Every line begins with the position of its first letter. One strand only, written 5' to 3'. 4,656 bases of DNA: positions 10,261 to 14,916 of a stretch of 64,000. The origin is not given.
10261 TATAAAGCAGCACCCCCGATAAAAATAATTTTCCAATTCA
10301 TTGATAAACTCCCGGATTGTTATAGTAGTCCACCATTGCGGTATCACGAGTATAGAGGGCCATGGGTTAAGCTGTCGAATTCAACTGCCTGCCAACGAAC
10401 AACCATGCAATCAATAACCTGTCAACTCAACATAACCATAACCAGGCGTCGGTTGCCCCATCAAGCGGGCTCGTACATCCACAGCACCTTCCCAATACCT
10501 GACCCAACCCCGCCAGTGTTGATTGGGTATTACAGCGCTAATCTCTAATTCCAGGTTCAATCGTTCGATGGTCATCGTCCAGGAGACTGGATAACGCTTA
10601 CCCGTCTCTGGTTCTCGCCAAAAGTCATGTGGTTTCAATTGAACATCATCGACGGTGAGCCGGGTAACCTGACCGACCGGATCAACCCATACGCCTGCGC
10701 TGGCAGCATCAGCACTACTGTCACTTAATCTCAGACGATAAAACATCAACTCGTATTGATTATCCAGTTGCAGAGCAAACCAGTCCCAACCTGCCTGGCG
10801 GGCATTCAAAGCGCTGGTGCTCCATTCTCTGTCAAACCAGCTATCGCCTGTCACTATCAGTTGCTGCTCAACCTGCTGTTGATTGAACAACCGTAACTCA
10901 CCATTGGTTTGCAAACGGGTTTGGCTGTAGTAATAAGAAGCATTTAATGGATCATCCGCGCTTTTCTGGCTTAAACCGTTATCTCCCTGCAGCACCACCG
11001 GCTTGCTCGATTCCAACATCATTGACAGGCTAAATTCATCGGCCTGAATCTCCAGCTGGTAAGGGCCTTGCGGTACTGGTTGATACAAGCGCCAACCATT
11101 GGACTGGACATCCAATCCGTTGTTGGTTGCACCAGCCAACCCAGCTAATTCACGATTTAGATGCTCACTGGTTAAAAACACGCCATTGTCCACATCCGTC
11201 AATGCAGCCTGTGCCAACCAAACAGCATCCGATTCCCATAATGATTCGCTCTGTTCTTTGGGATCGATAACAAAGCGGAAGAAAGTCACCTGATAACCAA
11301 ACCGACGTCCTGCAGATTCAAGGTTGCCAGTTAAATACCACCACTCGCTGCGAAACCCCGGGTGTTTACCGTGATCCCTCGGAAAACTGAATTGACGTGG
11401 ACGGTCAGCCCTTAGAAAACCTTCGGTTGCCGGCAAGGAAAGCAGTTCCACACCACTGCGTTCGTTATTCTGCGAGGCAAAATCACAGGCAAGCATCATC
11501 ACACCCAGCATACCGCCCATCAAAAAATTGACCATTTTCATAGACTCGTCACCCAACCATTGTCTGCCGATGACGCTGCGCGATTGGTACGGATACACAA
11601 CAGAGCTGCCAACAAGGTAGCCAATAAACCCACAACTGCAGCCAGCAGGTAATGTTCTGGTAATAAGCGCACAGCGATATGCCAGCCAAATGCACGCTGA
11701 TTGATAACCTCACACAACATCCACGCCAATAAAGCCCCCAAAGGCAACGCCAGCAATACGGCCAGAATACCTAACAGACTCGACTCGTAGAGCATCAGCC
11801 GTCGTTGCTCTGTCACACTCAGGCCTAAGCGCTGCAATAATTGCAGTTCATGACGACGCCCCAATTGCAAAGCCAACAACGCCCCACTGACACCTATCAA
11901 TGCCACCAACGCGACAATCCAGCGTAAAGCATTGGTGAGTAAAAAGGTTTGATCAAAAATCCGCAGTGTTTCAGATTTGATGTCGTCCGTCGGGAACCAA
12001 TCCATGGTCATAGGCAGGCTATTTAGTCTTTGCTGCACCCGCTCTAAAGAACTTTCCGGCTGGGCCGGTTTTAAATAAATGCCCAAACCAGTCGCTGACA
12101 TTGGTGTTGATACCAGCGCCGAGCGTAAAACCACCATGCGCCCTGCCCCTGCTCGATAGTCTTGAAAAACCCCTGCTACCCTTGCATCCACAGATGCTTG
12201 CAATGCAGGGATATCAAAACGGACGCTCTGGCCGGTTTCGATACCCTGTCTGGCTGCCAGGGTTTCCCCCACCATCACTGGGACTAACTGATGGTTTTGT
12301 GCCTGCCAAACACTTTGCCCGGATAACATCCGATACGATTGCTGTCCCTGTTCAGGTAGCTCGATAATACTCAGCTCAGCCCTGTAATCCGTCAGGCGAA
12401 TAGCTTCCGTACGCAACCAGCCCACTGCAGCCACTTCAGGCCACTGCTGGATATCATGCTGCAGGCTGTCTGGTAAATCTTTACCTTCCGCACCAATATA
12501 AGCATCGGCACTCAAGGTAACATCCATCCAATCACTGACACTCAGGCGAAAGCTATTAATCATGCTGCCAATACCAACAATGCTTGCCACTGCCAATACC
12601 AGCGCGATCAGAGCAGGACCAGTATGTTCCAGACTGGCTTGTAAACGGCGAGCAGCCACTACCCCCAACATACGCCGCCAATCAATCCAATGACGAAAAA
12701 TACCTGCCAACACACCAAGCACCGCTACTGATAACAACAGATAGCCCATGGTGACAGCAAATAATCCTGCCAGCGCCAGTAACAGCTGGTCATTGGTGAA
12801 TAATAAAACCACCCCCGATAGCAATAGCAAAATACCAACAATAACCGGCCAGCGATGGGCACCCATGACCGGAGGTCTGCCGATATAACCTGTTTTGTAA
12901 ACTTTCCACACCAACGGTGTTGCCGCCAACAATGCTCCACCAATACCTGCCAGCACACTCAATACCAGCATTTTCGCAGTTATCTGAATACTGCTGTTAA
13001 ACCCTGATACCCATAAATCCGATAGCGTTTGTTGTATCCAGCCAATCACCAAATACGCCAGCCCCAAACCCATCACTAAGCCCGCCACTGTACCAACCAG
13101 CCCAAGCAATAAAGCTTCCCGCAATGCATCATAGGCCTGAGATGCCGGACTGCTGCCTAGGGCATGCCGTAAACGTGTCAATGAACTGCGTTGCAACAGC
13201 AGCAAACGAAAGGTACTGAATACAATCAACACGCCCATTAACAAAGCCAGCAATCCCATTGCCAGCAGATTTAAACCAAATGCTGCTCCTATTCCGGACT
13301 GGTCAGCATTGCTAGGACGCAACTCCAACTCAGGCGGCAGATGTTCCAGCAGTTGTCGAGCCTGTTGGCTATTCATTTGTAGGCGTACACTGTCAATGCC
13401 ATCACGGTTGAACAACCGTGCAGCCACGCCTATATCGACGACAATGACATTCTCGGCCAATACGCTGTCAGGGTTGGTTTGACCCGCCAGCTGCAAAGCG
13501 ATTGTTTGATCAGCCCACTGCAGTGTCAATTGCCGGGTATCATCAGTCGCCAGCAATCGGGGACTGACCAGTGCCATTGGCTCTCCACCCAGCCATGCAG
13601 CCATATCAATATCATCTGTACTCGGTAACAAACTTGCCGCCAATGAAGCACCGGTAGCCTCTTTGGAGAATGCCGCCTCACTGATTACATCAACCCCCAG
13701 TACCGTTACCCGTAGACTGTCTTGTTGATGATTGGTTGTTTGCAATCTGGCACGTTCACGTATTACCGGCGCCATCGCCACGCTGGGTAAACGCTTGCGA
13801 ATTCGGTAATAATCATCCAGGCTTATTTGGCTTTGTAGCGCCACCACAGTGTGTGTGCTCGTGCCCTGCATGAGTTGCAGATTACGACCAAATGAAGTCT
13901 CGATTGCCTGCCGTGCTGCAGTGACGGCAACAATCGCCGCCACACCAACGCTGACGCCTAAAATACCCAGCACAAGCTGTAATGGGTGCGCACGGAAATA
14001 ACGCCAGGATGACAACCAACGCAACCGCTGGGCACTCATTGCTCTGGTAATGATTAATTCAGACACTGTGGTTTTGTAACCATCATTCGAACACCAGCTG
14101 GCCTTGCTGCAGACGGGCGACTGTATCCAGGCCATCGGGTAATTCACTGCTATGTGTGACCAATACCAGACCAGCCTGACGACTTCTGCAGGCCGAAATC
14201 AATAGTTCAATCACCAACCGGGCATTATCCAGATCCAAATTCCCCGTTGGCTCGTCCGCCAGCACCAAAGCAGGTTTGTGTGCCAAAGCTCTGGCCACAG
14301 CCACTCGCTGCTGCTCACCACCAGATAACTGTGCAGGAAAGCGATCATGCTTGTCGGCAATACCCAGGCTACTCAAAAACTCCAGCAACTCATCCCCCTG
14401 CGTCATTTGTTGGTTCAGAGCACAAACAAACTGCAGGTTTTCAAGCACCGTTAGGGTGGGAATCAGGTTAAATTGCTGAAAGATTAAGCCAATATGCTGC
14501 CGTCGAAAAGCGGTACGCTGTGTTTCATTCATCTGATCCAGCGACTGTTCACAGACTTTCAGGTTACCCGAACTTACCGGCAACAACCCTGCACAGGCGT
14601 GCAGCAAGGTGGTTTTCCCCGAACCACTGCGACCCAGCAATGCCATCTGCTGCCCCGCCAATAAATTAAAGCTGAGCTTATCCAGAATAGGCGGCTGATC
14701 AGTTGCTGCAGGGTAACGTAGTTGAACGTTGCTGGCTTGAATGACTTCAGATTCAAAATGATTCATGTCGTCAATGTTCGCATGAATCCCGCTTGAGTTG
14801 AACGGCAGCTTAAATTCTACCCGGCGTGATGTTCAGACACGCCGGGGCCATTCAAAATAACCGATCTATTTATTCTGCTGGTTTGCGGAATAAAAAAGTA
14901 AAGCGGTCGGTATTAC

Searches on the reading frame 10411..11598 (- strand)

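Call 17: search_protein_families(library=pfam, proteins=[window:10411-11598:-], max_evalue=0.001)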
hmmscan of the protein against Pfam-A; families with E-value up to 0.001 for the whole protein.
window:10411-11598:- (395 aa): 2 families
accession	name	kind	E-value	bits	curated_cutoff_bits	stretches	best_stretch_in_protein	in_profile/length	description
PF07143.17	CrtC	-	6.1e-53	180.4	22.5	1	85-261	2-168/168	CrtC N-terminal lipocalin domain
PF17186.10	Lipocalin_9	-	3.6e-41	140.8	26.2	1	264-395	1-131/131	Lipocalin-like domain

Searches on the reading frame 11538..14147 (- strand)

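Call 17: search_protein_families(library=pfam, proteins=[window:11538-14147:-], max_evalue=0.001)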
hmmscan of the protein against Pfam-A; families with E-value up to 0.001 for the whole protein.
window:11538-14147:- (869 aa): 2 families
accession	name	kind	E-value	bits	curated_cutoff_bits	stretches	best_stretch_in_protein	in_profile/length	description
PF02687.27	FtsX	-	2.1e-16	60.5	25.5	2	743-853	5-113/120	FtsX-like permease C-terminal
PF12704.14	MacB_PCD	-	3.8e-13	50.6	27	2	512-710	4-206/207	MacB-like periplasmic core domain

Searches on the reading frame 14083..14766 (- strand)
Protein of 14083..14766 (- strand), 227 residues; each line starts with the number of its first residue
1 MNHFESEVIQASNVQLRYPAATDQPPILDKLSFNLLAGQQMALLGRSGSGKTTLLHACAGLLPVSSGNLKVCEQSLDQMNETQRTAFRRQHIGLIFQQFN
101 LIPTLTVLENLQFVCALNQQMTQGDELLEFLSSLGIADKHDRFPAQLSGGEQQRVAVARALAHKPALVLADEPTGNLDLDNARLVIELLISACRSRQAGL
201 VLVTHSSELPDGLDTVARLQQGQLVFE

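Call 17: search_protein_families(library=pfam, proteins=[window:14083-14766:-], max_evalue=0.001)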
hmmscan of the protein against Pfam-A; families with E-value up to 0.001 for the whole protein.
window:14083-14766:- (227 aa): 4 families
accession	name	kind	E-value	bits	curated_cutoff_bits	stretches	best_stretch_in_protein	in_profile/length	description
PF00005.33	ABC_tran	-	2.8e-34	119.1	25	1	28-174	1-136/137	ABC transporter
PF13304.12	AAA_21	-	1.7e-07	32.1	27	1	147-209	238-302/304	AAA domain, putative AbiEii toxin, Type IV TA system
PF02463.25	SMC_N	-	1.9e-07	31.1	40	1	39-219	25-211/220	RecF/RecN/SMC N terminal domain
PF13555.12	AAA_29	-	0.00051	20.2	27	1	38-62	23-46/61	P-loop containing region of AAA domain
